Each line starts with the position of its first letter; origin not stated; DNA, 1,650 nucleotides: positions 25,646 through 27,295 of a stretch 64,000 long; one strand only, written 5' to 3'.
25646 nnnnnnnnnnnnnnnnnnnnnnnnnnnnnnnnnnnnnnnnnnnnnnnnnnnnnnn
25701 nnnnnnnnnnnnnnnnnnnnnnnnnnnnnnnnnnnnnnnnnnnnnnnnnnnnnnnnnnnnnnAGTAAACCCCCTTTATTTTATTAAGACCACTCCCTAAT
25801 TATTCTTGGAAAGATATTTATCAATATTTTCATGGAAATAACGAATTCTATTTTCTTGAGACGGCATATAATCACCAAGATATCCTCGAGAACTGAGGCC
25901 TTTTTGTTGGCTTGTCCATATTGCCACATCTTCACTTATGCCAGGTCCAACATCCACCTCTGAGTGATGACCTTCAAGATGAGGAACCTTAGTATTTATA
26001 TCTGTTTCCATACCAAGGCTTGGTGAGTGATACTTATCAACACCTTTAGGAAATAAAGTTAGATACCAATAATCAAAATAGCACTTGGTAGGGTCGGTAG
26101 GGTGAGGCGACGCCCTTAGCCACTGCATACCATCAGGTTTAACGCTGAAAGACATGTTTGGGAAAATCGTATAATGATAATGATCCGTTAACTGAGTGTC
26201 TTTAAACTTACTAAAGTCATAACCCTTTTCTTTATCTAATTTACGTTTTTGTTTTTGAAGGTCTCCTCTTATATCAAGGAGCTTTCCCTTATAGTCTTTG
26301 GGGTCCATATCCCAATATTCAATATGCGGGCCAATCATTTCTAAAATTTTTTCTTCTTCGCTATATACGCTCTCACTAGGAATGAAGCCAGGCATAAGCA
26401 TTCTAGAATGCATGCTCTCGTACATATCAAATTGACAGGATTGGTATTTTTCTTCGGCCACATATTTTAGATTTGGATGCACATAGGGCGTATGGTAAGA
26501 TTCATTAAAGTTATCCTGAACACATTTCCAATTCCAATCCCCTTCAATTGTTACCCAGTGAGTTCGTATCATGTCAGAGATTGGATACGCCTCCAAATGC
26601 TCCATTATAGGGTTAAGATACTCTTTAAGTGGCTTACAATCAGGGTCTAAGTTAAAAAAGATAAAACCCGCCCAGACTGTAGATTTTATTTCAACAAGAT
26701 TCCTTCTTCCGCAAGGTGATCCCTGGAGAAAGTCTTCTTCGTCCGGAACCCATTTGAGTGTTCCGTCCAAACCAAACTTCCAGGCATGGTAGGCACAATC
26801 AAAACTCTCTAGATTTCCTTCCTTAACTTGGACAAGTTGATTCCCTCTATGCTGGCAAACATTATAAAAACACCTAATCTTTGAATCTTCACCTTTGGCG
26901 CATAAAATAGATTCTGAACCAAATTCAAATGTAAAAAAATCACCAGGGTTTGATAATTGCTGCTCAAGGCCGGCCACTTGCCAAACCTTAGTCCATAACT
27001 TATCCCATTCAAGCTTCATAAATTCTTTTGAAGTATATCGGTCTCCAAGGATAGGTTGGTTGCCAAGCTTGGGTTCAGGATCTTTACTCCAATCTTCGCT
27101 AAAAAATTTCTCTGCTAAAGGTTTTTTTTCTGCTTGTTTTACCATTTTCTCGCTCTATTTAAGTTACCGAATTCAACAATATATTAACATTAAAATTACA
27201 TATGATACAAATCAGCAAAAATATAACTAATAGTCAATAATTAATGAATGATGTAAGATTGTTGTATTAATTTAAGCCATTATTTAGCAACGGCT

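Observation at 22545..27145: Five-gene minus-strand operon: Rieske alpha, NTF2-like, ABM monooxygenase-like, Amidohydro_2, amidohydrolase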

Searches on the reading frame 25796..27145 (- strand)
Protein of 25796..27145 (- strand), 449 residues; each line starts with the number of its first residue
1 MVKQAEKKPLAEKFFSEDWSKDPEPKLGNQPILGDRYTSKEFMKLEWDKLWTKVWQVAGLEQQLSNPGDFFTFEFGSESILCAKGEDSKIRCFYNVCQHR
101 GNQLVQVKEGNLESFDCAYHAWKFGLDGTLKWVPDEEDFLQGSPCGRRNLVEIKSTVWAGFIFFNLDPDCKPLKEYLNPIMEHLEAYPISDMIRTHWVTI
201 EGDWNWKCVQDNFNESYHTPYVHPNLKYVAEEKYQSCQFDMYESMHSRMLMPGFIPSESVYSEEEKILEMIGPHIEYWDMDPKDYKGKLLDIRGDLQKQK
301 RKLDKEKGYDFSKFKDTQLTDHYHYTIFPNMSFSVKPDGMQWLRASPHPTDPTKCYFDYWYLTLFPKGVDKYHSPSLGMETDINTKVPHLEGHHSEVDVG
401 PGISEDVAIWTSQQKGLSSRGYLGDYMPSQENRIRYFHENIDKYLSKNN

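Call 3: search_protein_families(library=pfam, proteins=[window:25796-27145:-], max_evalue=0.01)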
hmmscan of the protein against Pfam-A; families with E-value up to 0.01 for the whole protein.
window:25796-27145:- (449 aa): 2 families
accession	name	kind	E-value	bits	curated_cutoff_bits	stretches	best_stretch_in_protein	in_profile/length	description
PF00848.25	Ring_hydroxyl_A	-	1.3e-29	104.1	24.9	1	193-446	5-207/208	Ring hydroxylating alpha subunit (catalytic domain)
PF00355.32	Rieske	-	3.3e-15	56.2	20.3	1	55-137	2-82/88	Rieske [2Fe-2S] domain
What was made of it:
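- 25796..27145 (-): Rieske non-haem iron oxygenase alpha subunit (449 aa). PF00355 and PF00848 match (call 3).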

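Call 4: search_protein_families(library=ncbifam, proteins=[window:25796-27145:-], max_evalue=0.01)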
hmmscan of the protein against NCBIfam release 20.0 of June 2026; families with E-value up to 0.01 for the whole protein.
window:25796-27145:- (449 aa): 5 families
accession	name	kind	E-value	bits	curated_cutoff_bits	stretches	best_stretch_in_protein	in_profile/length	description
NF058607.1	GlBtMonoOxGbcA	equivalog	2e-31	108.9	670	1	37-227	38-226/420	glycine betaine monooxygenase oxygenase subunit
NF042946.1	3PPDioc_HcaE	equivalog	1.4e-27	96.9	830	1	36-226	20-217/450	3-phenylpropionate/cinnamic acid dioxygenase subunit alpha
TIGR03229.1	benzo_1_2_benA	equivalog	1.2e-24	87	780.95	1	35-240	19-232/433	benzoate 1,2-dioxygenase large subunit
TIGR03228.1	anthran_1_2_A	equivalog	1.7e-22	79.7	671.9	1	25-231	9-219/438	anthranilate 1,2-dioxygenase large subunit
NF041684.1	ant_diox_AndAc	equivalog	1.1e-20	73.7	750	1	37-223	28-222/418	anthranilate 1,2-dioxygenase large subunit AndAc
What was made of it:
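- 25796..27145 (-): The best NCBIfam equivalog is GbcA at 109 bits against a cut-off of 670 (call 4).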

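Call 11: search_solved_structures(query=window:25796-27145:-, max_evalue=0.001)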
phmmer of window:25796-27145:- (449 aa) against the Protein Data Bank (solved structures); distinct sequences matched with E-value up to 0.001: 30.
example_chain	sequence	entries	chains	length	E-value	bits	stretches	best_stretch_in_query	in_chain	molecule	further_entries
6y9c_A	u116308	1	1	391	1.4e-28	103.5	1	36-234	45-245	Carnitine monooxygenase oxygenase subunit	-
6y8j_A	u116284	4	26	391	2.5e-28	102.6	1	36-234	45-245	Carnitine monooxygenase oxygenase subunit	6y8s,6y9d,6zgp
3n0q_A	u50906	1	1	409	1e-25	94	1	37-226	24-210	Putative aromatic-ring hydroxylating dioxygenase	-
4hjl_A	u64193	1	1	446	2.4e-24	89.4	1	41-227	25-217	Naphthalene 1,2-dioxygenase subunit alpha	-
2hmj_A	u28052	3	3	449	2.5e-24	89.4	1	41-227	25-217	Naphthalene 1,2-dioxygenase alpha subunit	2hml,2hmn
1eg9_A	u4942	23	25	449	2.5e-24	89.4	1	41-227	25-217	PROTEIN (NAPHTHALENE 1,2-DIOXYGENASE ALPHA SUBUNIT) | NAPHTHALENE 1,2-DIOXYGENASE | NAPHTHALENE 1,2-DIOXYGENASE ALPHA SUBUNIT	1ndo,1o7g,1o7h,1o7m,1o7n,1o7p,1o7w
2gbw_A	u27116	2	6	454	3.3e-24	89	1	40-223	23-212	Biphenyl 2,3-Dioxygenase Alpha Subunit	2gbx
7c8z_A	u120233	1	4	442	5.3e-23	85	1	25-223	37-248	Salicylate 5-hydroxylase, large oxygenase component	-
5xbp_A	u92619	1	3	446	1.1e-22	84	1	39-232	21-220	3NT oxygenase alpha subunit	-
3vca_A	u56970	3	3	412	1.2e-22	83.9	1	36-226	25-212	Ring-hydroxylating dioxygenase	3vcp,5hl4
2ckf_A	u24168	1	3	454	1.3e-22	83.7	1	40-223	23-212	RING-HYDROXYLATING DIOXYGENASE ALPHA SUBUNIT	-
4qup_A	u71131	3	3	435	1.4e-22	83.6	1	36-226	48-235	Monoxygenase; demethylase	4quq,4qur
3gzx_A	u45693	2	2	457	6.2e-22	81.5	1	16-219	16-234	Biphenyl dioxygenase subunit alpha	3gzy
2bmo_A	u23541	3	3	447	7.6e-22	81.2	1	39-225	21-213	OXYGENASE-ALPHA NBDO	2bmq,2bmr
8k0a_A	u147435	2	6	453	1.1e-21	80.7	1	36-226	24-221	3-phenylpropionate/cinnamic acid dioxygenase subunit alpha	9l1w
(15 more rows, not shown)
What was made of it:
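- The best alpha-subunit profile hits are the N-demethylase or monooxygenase types GbcA, CntA and Stc2 (calls 4, 11).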

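Call 14: find_homologous_proteins(query=window:25796-27145:-, max_evalue=1e-10)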
Query window:25796-27145:- (449 aa): 928 proteins with E <= 1e-10 among 3378 candidates; the best 120 are listed.
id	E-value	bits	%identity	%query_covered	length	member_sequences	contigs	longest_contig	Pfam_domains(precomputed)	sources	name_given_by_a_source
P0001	5.3e-277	938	85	100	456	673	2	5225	PF00355.33,PF00848.26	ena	-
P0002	2.0e-257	873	80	98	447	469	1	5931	PF00355.33,PF00848.26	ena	-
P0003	8.9e-248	841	79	95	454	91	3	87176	PF00355.33,PF00848.26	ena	-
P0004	5.0e-238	809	86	84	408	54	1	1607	PF00355.33,PF00848.26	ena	-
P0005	3.3e-195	668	89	67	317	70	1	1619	PF00848.26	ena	-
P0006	1.4e-190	653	59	95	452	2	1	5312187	PF00355.33,PF00848.26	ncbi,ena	-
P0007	2.4e-182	625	58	95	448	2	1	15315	PF00355.33,PF00848.26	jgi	-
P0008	1.5e-181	623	59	96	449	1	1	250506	PF00355.33,PF00848.26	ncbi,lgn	-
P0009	5.0e-181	621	56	98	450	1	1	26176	PF00355.33,PF00848.26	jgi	jgi:phenylpropionate dioxygenase-like ring-hydroxylating dioxygenase large terminal subunit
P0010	7.2e-181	621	59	95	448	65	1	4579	PF00355.33,PF00848.26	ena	-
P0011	1.6e-179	616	58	95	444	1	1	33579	PF00355.33,PF00848.26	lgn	-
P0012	5.9e-179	614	58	97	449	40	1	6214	PF00355.33,PF00848.26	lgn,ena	-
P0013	6.5e-178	611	59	95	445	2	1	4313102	PF00355.33,PF00848.26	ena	-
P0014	4.3e-177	608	58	95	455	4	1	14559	PF00355.33,PF00848.26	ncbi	-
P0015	1.9e-176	606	57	95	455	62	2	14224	PF00355.33,PF00848.26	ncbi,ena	-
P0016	2.6e-176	606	56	96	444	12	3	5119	PF00355.33,PF00848.26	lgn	-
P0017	4.4e-176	605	58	95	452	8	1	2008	PF00355.33,PF00848.26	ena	-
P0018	1.1e-175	604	55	99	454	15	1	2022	PF00355.33,PF00848.26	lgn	-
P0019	2.8e-175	602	57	98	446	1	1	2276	PF00355.33,PF00848.26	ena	-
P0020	5.9e-175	601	56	96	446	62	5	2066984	PF00355.33,PF00848.26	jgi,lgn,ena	jgi:phenylpropionate dioxygenase-like ring-hydroxylating dioxygenase large terminal subunit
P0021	6.0e-175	601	57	96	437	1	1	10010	PF00355.33,PF00848.26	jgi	jgi:phenylpropionate dioxygenase-like ring-hydroxylating dioxygenase large terminal subunit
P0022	7.9e-175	601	57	96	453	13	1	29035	PF00355.33,PF00848.26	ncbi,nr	ncbi:MAG: aromatic ring-hydroxylating dioxygenase subunit alpha [Acidimicrobiia bacterium]|nr:aromat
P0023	1.5e-174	600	58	95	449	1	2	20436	PF00355.33,PF00848.26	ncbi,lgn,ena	-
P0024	3.1e-174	599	55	95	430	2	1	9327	PF00355.33,PF00848.26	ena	-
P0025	3.7e-174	598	54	98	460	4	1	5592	PF00355.33,PF00848.26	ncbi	-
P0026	4.8e-174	598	56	96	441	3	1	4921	PF00355.33,PF00848.26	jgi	jgi:phenylpropionate dioxygenase-like ring-hydroxylating dioxygenase large terminal subunit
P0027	7.9e-174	597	56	95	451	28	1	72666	PF00355.33,PF00848.26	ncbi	-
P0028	8.6e-174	597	56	98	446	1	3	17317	PF00355.33,PF00848.26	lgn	-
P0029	1.2e-173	597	56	98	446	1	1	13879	PF00355.33,PF00848.26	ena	-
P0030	1.4e-173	597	54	98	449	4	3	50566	PF00355.33,PF00848.26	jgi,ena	jgi:phenylpropionate dioxygenase-like ring-hydroxylating dioxygenase large terminal subunit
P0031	1.5e-173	596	55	98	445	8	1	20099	PF00355.33,PF00848.26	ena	-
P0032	1.5e-173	596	55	97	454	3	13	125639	PF00355.33,PF00848.26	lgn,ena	-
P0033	2.1e-173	596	56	96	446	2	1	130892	PF00355.33,PF00848.26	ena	-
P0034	2.1e-173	596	56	95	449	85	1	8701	PF00355.33,PF00848.26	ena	-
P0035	4.2e-173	595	56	95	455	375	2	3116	PF00355.33,PF00848.26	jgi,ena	jgi:phenylpropionate dioxygenase-like ring-hydroxylating dioxygenase large terminal subunit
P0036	4.5e-173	595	56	98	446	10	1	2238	PF00355.33,PF00848.26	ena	-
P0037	6.5e-173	594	56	96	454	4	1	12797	PF00355.33,PF00848.26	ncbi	-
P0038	7.0e-173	594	55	95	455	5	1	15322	PF00355.33,PF00848.26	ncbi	ncbi:MAG: aromatic ring-hydroxylating oxygenase subunit alpha [Acidimicrobiales bacterium]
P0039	7.6e-173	594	54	98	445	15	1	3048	PF00355.33,PF00848.26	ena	-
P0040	7.8e-173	594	54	96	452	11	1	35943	PF00355.33,PF00848.26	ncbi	-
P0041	9.3e-173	594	56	96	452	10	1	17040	PF00355.33,PF00848.26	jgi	jgi:phenylpropionate dioxygenase-like ring-hydroxylating dioxygenase large terminal subunit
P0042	9.4e-173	594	55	96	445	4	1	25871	PF00355.33,PF00848.26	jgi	jgi:phenylpropionate dioxygenase-like ring-hydroxylating dioxygenase large terminal subunit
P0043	1.0e-172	594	56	95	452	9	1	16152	PF00355.33,PF00848.26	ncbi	ncbi:MAG: aromatic ring-hydroxylating oxygenase subunit alpha [Acidimicrobiales bacterium]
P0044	1.1e-172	594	55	96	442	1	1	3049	PF00355.33,PF00848.26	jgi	jgi:phenylpropionate dioxygenase-like ring-hydroxylating dioxygenase large terminal subunit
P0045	1.1e-172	594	56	94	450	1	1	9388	PF00355.33,PF00848.26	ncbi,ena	-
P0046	1.5e-172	593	56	95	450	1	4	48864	PF00355.33,PF00848.26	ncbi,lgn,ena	-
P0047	2.9e-172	592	57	95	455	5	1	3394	PF00355.33,PF00848.26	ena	-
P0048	3.1e-172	592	56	96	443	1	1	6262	PF00355.33,PF00848.26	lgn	-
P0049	3.4e-172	592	57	95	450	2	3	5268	PF00355.33,PF00848.26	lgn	-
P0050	3.7e-172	592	57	95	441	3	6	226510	PF00355.33,PF00848.26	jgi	jgi:phenylpropionate dioxygenase-like ring-hydroxylating dioxygenase large terminal subunit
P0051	4.2e-172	592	56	96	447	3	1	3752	PF00355.33,PF00848.26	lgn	-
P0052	4.9e-172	591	54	97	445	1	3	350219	PF00355.33,PF00848.26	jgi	jgi:phenylpropionate dioxygenase-like ring-hydroxylating dioxygenase large terminal subunit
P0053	5.5e-172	591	57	95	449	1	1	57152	PF00355.33,PF00848.26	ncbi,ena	-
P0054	6.0e-172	591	56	96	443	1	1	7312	PF00355.33,PF00848.26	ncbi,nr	ncbi:MAG: aromatic ring-hydroxylating dioxygenase subunit alpha [Gammaproteobacteria bacterium]|nr:a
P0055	7.0e-172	591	56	96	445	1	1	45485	PF00355.33,PF00848.26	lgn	-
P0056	1.0e-171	590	57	95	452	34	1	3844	PF00355.33,PF00848.26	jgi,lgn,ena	jgi:phenylpropionate dioxygenase-like ring-hydroxylating dioxygenase large terminal subunit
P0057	1.2e-171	590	55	95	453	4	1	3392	PF00355.33,PF00848.26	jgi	jgi:phenylpropionate dioxygenase-like ring-hydroxylating dioxygenase large terminal subunit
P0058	1.3e-171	590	56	95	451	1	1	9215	PF00355.33,PF00848.26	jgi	-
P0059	1.3e-171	590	55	95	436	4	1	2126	PF00355.33,PF00848.26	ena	-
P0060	1.6e-171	590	57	95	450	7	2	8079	PF00355.33,PF00848.26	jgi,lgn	jgi:phenylpropionate dioxygenase-like ring-hydroxylating dioxygenase large terminal subunit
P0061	2.6e-171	589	55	96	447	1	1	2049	PF00355.33,PF00848.26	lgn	-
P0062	3.2e-171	589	55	95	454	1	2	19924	PF00355.33,PF00848.26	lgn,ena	-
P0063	3.3e-171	589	54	96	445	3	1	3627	PF00355.33,PF00848.26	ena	-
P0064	3.9e-171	588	55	96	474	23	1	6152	PF00355.33,PF00848.26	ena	-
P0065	8.5e-171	587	54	95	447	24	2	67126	PF00355.33,PF00848.26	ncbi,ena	-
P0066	9.2e-171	587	56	95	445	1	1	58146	PF00355.33,PF00848.26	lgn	-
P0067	1.0e-170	587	53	96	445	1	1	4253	PF00355.33,PF00848.26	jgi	jgi:phenylpropionate dioxygenase-like ring-hydroxylating dioxygenase large terminal subunit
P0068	1.3e-170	587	53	96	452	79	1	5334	PF00355.33,PF00848.26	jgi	jgi:phenylpropionate dioxygenase-like ring-hydroxylating dioxygenase large terminal subunit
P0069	1.3e-170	587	55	96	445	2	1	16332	PF00355.33,PF00848.26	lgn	-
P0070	1.4e-170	587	56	96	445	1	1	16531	PF00355.33,PF00848.26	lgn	-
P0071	1.6e-170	586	55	96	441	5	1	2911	PF00355.33,PF00848.26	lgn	-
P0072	2.0e-170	586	56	95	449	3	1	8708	PF00355.33,PF00848.26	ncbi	-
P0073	3.4e-170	585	55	96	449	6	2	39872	PF00355.33,PF00848.26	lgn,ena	-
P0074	3.5e-170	585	55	96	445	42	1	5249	PF00355.33,PF00848.26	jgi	-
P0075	3.6e-170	585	51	100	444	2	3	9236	PF00355.33,PF00848.26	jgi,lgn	jgi:phenylpropionate dioxygenase-like ring-hydroxylating dioxygenase large terminal subunit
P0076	3.9e-170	585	53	96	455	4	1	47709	PF00355.33,PF00848.26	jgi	jgi:phenylpropionate dioxygenase-like ring-hydroxylating dioxygenase large terminal subunit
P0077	4.2e-170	585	53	100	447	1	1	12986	PF00355.33,PF00848.26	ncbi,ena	-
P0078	4.8e-170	585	56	95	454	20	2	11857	PF00355.33,PF00848.26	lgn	-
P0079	5.7e-170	585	55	98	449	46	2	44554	PF00355.33,PF00848.26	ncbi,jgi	-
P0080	8.4e-170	584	55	96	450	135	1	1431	PF00355.33,PF00848.26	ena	-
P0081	8.6e-170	584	56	95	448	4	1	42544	PF00355.33,PF00848.26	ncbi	ncbi:MAG: SRPBCC family protein [Actinomycetota bacterium]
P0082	9.6e-170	584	55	96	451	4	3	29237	PF00355.33,PF00848.26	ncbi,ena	ncbi:MAG: aromatic ring-hydroxylating oxygenase subunit alpha [Caulobacterales bacterium]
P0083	1.0e-169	584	55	100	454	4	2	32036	PF00355.33,PF00848.26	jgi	jgi:phenylpropionate dioxygenase-like ring-hydroxylating dioxygenase large terminal subunit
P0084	1.0e-169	584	54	95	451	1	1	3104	PF00355.33,PF00848.26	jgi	jgi:phenylpropionate dioxygenase-like ring-hydroxylating dioxygenase large terminal subunit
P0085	1.3e-169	583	55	95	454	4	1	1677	PF00355.33,PF00848.26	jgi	jgi:phenylpropionate dioxygenase-like ring-hydroxylating dioxygenase large terminal subunit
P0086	1.5e-169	583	53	98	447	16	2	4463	PF00355.33,PF00848.26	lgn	-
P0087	1.5e-169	583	54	98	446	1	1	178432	PF00355.33,PF00848.26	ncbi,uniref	ncbi:aromatic ring-hydroxylating dioxygenase subunit alpha [Parasphingorhabdus sp.]|uniref:aromatic 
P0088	1.8e-169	583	55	96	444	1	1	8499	PF00355.33,PF00848.26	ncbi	-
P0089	2.0e-169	583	55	95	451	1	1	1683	PF00355.33,PF00848.26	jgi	jgi:phenylpropionate dioxygenase-like ring-hydroxylating dioxygenase large terminal subunit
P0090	2.2e-169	583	55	96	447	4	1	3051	PF00355.33,PF00848.26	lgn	-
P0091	2.4e-169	583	55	95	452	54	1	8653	PF00355.33,PF00848.26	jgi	jgi:phenylpropionate dioxygenase-like ring-hydroxylating dioxygenase large terminal subunit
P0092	2.7e-169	582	55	95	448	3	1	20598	PF00355.33,PF00848.26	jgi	-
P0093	2.8e-169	582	53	99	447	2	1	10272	PF00355.33,PF00848.26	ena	-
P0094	2.9e-169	582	53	98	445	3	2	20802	PF00355.33,PF00848.26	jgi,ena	-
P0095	4.0e-169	582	51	99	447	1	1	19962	PF00355.33,PF00848.26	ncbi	ncbi:MAG: aromatic ring-hydroxylating dioxygenase subunit alpha [Caulobacteraceae bacterium]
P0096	4.1e-169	582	55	95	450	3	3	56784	PF00355.33,PF00848.26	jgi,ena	-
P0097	4.3e-169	582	53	98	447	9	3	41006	PF00355.33,PF00848.26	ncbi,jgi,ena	jgi:phenylpropionate dioxygenase-like ring-hydroxylating dioxygenase large terminal subunit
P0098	4.8e-169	582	56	95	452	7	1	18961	PF00355.33,PF00848.26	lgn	-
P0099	4.9e-169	582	54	96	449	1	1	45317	PF00355.33,PF00848.26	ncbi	-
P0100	5.5e-169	581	54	99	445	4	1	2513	PF00355.33,PF00848.26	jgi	jgi:phenylpropionate dioxygenase-like ring-hydroxylating dioxygenase large terminal subunit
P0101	6.0e-169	581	56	95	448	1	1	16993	PF00355.33,PF00848.26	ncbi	ncbi:MAG: aromatic ring-hydroxylating dioxygenase subunit alpha [Actinomycetota bacterium]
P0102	6.2e-169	581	53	96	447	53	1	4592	PF00355.33,PF00848.26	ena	-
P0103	7.3e-169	581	55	96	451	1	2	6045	PF00355.33,PF00848.26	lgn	-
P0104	7.9e-169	581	53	95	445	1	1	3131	PF00355.33,PF00848.26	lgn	-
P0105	7.9e-169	581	55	95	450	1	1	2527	PF00355.33,PF00848.26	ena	-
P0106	8.4e-169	581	53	98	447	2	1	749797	PF00355.33,PF00848.26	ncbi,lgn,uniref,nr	ncbi:aromatic ring-hydroxylating oxygenase subunit alpha [Sphingomonas jatrophae]|uniref:Phenylpropi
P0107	8.4e-169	581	56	95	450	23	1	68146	PF00355.33,PF00848.26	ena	-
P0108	8.6e-169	581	56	94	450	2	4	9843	PF00355.33,PF00848.26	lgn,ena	-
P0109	9.5e-169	581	56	95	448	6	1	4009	PF00355.33,PF00848.26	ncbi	ncbi:MAG: aromatic ring-hydroxylating dioxygenase subunit alpha [Pseudomonadota bacterium]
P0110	9.6e-169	581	56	96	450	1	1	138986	PF00355.33,PF00848.26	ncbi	ncbi:MAG: aromatic ring-hydroxylating dioxygenase subunit alpha [Actinomycetota bacterium]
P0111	1.0e-168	581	53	98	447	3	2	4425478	PF00355.33,PF00848.26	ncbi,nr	ncbi:aromatic ring-hydroxylating dioxygenase subunit alpha [Sphingosinicellaceae bacterium]|nr:aroma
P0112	1.1e-168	580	55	95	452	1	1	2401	PF00355.33,PF00848.26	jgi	jgi:phenylpropionate dioxygenase-like ring-hydroxylating dioxygenase large terminal subunit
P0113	1.2e-168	580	56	95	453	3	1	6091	PF00355.33,PF00848.26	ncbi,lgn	ncbi:MAG: aromatic ring-hydroxylating dioxygenase subunit alpha [Actinomycetota bacterium]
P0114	1.4e-168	580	55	96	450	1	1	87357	PF00355.33,PF00848.26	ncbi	ncbi:MAG: aromatic ring-hydroxylating dioxygenase subunit alpha [Actinomycetota bacterium]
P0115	1.6e-168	580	55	96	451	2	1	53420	PF00355.33,PF00848.26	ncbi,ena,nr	ncbi:MAG TPA: aromatic ring-hydroxylating dioxygenase subunit alpha [Sphingobium sp.]|nr:aromatic ri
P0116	1.7e-168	580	55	96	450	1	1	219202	PF00355.33,PF00848.26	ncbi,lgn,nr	ncbi:MAG: Rieske 2Fe-2S domain-containing protein [Alphaproteobacteria bacterium]|nr:Rieske 2Fe-2S d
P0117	1.7e-168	580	55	96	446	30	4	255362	PF00355.33,PF00848.26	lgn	-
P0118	2.1e-168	579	53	96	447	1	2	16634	PF00355.33,PF00848.26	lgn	-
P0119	2.2e-168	579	53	99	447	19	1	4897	PF00355.33,PF00848.26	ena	-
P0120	2.6e-168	579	54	96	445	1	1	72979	PF00355.33,PF00848.26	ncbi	-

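Call 15: find_encoding_contigs(protein=P0003, flank=8000, max_places=2)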
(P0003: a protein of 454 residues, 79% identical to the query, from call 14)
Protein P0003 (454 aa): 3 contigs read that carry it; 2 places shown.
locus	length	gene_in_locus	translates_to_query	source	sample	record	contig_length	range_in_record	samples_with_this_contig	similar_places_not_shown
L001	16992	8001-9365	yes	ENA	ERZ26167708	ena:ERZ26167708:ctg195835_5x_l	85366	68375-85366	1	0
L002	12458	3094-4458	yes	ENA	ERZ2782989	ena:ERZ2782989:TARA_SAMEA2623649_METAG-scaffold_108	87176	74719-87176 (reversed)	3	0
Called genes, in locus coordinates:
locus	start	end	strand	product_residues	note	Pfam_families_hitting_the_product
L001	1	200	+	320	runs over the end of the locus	PF09296:NUDIX-like, PF09297:Zn_ribbon_NUD, PF00293:NUDIX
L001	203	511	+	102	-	-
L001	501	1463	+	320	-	PF05048:NosD, PF08480:Disaggr_assoc (faint), PF13229:Beta_helix (faint)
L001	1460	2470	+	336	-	-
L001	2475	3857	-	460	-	PF00355:Rieske, PF00848:Ring_hydroxyl_A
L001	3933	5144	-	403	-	PF00909:Ammonium_transp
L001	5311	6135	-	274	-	PF00800:PDT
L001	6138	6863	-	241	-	PF02348:CTP_transf_3, PF12804:NTP_transf_3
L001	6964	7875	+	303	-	PF00034:Cytochrom_C (weak)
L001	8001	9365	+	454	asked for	PF00355:Rieske, PF00848:Ring_hydroxyl_A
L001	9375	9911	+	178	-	PF13577:SnoaL_4, PF14534:DUF4440 (faint)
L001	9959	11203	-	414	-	PF00067:p450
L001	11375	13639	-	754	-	PF07715:Plug, PF00593:TonB_dep_Rec_b-barrel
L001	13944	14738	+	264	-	PF00106:adh_short, PF13561:adh_short_C2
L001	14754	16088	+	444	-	PF00355:Rieske, PF00848:Ring_hydroxyl_A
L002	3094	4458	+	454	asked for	PF00355:Rieske, PF00848:Ring_hydroxyl_A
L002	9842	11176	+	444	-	PF00355:Rieske, PF00848:Ring_hydroxyl_A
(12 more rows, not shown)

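Call 16: find_encoding_contigs(protein=P0006, flank=8000, max_places=2)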
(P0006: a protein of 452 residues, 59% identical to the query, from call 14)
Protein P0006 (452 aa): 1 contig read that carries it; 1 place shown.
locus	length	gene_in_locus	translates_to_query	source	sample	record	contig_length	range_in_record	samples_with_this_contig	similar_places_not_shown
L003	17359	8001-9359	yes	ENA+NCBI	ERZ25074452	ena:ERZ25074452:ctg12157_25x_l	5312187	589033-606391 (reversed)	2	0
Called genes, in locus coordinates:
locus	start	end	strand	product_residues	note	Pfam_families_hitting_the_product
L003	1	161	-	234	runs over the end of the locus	PF21001:YqiJ_N, PF07290:YqiJ_OB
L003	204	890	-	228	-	PF04012:PspA_IM30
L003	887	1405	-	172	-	-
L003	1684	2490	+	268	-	PF00378:ECH_1, PF16113:ECH_2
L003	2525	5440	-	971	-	PF01464:SLT, PF27553:SLT_superhelical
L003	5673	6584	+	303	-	PF00701:DHDPS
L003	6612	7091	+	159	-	PF01668:SmpB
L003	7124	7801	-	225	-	PF03167:UDG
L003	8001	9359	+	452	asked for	PF00355:Rieske, PF00848:Ring_hydroxyl_A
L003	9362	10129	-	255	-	PF03472:Autoind_bind, PF00196:GerE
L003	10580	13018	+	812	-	PF07715:Plug, PF00593:TonB_dep_Rec_b-barrel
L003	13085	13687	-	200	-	PF01936:NYN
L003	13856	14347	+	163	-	PF01288:HPPK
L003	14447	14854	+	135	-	PF01192:RNA_pol_Rpb6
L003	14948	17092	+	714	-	PF01966:HD, PF13328:HD_4, PF04607:RelA_SpoT, PF02824:TGS, PF19296:RelA_AH, PF28438:RelA_RIS, PF13291:ACT_4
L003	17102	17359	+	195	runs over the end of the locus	PF00156:Pribosyltran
